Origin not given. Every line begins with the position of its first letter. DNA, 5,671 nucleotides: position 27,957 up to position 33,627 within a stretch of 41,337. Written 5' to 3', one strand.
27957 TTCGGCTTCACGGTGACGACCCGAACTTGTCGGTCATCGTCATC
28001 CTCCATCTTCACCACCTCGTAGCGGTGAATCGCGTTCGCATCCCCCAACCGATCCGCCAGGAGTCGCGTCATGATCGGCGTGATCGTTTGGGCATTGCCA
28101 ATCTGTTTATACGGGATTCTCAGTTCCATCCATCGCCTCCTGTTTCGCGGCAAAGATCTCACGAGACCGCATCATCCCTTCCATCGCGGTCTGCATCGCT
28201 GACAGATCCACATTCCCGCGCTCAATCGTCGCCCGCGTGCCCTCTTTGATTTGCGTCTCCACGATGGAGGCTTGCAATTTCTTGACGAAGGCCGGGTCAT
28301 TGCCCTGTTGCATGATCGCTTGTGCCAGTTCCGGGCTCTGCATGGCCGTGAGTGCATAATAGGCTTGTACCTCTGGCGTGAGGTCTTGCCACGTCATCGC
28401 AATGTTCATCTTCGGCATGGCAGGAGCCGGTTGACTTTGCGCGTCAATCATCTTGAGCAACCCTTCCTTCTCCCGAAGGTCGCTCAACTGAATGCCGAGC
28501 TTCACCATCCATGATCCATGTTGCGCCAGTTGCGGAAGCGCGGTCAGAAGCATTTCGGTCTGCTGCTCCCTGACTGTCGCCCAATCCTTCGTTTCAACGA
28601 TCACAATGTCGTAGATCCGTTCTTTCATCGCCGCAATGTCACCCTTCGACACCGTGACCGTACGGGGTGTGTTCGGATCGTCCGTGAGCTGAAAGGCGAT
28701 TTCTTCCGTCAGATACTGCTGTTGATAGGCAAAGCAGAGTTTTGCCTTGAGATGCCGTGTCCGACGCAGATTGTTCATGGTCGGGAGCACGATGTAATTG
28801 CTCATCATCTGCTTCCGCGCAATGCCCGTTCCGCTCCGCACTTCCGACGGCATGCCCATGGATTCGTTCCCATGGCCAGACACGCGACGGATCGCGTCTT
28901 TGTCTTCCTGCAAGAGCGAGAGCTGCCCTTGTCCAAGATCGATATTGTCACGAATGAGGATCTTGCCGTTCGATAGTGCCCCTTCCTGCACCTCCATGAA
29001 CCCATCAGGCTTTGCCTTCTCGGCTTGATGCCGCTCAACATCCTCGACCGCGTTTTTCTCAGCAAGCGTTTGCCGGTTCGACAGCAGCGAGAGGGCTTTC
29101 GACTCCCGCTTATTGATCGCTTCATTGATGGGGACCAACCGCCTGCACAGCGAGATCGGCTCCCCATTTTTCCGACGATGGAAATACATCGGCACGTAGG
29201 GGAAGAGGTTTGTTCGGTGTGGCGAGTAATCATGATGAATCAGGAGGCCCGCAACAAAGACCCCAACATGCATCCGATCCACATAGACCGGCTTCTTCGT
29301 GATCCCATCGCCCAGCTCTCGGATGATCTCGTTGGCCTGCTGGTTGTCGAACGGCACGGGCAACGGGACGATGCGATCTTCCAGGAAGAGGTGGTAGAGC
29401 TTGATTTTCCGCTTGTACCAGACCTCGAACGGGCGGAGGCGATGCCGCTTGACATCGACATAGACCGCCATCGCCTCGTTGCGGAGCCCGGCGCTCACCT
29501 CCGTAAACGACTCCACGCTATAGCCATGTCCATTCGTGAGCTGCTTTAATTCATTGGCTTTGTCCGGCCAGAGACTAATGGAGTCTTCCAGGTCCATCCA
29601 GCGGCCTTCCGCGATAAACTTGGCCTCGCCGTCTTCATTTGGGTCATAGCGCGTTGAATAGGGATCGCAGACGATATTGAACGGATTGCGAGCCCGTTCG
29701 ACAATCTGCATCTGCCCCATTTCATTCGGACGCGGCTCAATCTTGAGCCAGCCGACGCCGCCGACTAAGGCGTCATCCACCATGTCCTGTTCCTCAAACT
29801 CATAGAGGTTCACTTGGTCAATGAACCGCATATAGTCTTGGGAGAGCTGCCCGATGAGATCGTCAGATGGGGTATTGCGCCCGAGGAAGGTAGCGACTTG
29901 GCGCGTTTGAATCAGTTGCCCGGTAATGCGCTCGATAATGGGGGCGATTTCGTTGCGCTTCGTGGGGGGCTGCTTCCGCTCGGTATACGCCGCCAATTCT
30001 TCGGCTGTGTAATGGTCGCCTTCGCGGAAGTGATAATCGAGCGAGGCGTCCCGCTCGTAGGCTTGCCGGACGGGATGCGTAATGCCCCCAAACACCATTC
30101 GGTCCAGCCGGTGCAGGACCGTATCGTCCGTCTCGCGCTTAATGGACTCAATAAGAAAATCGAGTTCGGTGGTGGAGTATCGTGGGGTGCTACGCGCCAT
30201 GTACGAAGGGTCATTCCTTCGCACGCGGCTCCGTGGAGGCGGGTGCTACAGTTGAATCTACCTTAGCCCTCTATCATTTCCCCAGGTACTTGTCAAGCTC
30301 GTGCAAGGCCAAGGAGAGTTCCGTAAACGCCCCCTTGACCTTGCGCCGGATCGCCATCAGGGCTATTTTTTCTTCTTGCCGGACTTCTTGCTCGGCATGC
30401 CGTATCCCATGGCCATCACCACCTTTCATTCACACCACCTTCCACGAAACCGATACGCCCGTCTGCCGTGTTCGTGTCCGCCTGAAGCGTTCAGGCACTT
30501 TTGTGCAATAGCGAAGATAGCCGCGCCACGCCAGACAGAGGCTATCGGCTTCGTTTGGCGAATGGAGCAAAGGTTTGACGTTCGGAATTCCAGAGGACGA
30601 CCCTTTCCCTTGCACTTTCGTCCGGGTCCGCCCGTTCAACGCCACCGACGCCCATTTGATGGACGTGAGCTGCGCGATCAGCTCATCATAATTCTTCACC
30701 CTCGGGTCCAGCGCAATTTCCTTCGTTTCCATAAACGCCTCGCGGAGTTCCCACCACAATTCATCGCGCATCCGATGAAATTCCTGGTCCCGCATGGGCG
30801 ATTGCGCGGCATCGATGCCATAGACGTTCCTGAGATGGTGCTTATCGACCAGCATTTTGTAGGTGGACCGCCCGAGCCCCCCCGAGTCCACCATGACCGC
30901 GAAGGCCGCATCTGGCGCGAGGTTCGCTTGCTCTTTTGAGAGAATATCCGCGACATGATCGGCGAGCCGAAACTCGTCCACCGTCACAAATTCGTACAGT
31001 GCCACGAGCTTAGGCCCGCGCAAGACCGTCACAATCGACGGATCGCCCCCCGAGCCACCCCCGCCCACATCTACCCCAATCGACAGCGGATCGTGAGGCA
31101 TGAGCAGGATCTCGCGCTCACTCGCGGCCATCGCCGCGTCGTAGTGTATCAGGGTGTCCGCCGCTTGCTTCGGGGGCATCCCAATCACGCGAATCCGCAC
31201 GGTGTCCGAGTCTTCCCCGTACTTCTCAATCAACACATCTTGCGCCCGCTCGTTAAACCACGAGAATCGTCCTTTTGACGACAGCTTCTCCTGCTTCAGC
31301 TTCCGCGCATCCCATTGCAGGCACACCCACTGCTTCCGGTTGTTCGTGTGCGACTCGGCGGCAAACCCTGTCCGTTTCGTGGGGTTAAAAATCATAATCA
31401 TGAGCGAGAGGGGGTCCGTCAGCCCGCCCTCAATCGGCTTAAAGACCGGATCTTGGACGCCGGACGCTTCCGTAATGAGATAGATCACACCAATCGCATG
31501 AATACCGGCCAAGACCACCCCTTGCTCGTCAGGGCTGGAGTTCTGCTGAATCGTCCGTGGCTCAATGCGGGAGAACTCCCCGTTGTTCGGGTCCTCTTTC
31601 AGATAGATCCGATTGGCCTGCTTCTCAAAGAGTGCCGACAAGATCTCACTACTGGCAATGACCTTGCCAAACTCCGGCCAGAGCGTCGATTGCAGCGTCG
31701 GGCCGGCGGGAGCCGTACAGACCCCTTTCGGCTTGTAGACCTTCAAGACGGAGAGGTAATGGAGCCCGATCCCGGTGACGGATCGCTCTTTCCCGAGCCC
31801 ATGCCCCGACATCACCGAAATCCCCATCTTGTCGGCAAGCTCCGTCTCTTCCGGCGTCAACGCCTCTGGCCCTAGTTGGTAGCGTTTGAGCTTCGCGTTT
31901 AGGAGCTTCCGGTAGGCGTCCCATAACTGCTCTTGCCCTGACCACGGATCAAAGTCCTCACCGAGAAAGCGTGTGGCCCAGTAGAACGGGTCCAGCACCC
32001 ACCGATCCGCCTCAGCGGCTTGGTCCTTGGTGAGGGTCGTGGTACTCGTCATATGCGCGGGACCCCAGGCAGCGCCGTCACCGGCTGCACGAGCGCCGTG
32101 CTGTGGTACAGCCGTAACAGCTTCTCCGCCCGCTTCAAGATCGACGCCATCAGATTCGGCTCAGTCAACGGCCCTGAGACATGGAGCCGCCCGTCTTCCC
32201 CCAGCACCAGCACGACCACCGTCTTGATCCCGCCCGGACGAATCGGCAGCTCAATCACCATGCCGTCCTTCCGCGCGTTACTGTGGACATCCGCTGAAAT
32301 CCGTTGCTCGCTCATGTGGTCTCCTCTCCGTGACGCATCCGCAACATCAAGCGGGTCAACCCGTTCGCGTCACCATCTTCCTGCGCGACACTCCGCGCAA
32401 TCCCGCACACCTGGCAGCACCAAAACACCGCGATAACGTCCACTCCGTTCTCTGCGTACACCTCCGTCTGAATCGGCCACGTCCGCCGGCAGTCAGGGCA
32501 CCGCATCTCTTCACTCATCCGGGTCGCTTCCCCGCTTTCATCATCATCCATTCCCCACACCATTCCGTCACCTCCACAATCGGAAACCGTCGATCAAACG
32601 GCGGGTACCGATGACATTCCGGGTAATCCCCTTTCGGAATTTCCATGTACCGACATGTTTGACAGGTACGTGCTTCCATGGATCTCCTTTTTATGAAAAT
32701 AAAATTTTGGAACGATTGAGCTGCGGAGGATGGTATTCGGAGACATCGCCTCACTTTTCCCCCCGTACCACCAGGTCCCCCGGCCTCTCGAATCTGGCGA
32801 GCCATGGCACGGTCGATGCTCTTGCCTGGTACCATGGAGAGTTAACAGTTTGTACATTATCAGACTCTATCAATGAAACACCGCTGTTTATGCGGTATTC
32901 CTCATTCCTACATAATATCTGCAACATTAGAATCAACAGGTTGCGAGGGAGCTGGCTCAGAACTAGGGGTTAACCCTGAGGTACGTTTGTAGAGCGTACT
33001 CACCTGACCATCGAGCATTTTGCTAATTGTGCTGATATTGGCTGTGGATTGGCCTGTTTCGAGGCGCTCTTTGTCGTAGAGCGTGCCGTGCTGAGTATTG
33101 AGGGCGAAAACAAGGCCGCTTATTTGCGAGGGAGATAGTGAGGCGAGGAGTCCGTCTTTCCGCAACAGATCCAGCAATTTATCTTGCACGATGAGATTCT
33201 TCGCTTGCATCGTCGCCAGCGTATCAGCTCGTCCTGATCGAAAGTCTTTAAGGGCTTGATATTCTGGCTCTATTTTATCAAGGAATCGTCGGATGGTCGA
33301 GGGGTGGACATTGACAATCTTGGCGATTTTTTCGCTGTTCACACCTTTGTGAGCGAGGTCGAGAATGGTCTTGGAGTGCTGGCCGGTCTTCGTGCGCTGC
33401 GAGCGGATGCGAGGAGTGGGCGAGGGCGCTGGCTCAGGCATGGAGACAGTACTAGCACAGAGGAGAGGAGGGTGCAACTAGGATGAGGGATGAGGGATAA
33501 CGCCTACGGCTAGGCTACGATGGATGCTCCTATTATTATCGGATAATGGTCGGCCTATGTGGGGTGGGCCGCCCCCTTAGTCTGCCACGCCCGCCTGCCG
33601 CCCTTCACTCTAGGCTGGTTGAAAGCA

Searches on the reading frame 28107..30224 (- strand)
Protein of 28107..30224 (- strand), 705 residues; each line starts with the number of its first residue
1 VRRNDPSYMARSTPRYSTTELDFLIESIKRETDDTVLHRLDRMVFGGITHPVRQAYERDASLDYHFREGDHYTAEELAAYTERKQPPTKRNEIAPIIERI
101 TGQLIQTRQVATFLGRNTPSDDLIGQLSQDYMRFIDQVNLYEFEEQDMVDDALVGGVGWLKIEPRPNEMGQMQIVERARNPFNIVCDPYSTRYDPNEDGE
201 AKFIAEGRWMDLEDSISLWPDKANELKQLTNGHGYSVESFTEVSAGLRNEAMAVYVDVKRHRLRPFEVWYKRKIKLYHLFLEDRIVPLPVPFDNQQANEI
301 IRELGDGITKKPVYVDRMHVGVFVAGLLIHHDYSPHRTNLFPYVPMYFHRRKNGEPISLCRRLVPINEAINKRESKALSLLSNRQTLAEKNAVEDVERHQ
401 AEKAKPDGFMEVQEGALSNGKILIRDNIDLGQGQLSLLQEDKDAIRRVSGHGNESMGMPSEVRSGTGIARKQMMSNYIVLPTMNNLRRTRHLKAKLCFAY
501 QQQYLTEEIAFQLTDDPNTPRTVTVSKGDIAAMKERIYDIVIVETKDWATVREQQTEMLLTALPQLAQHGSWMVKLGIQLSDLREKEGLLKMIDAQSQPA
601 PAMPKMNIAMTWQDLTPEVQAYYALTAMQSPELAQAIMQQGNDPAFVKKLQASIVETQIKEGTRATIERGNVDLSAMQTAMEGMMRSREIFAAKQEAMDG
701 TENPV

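Call 26: search_protein_families(library=phrogs, proteins=[window:28107-30224:-], max_evalue=0.001)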
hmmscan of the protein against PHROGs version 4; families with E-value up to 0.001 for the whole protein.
window:28107-30224:- (705 aa): 1 family
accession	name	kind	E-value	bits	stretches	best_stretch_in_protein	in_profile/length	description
phrog_156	-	head and packaging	2.6e-80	271.7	1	57-665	30-624/681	portal protein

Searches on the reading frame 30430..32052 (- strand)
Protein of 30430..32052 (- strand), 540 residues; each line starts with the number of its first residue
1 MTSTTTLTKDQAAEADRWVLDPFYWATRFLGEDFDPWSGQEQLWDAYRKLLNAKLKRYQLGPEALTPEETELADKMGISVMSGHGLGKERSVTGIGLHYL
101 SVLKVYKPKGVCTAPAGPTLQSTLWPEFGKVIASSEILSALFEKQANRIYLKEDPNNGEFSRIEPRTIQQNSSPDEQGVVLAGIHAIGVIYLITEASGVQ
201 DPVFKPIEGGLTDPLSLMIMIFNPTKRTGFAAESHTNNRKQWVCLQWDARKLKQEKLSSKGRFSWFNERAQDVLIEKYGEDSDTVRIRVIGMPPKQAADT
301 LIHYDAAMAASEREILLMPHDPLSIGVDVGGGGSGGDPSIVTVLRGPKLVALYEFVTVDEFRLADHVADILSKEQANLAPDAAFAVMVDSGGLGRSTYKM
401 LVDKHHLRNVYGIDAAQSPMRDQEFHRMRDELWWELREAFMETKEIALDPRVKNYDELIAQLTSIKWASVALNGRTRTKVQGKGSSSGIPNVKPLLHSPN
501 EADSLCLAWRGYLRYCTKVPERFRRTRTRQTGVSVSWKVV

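Call 26: search_protein_families(library=phrogs, proteins=[window:30430-32052:-], max_evalue=0.001)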
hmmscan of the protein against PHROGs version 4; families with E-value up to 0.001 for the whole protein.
window:30430-32052:- (540 aa): 2 families
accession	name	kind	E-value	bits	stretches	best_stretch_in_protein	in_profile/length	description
phrog_5902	-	unknown function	9.1e-20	72.2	1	76-329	50-291/359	-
phrog_2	-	head and packaging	2e-19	70.9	1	32-518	262-597/807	terminase large subunit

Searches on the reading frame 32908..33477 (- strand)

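Call 24: search_protein_families(library=phrogs, proteins=[window:32908-33477:-], max_evalue=0.001)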
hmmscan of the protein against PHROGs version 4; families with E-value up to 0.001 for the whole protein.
window:32908-33477:- (189 aa): 1 family
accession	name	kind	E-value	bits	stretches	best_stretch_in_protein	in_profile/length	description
phrog_125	-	DNA, RNA and nucleotide metabolism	4.2e-05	24.2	1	28-105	161-236/254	DNA invertase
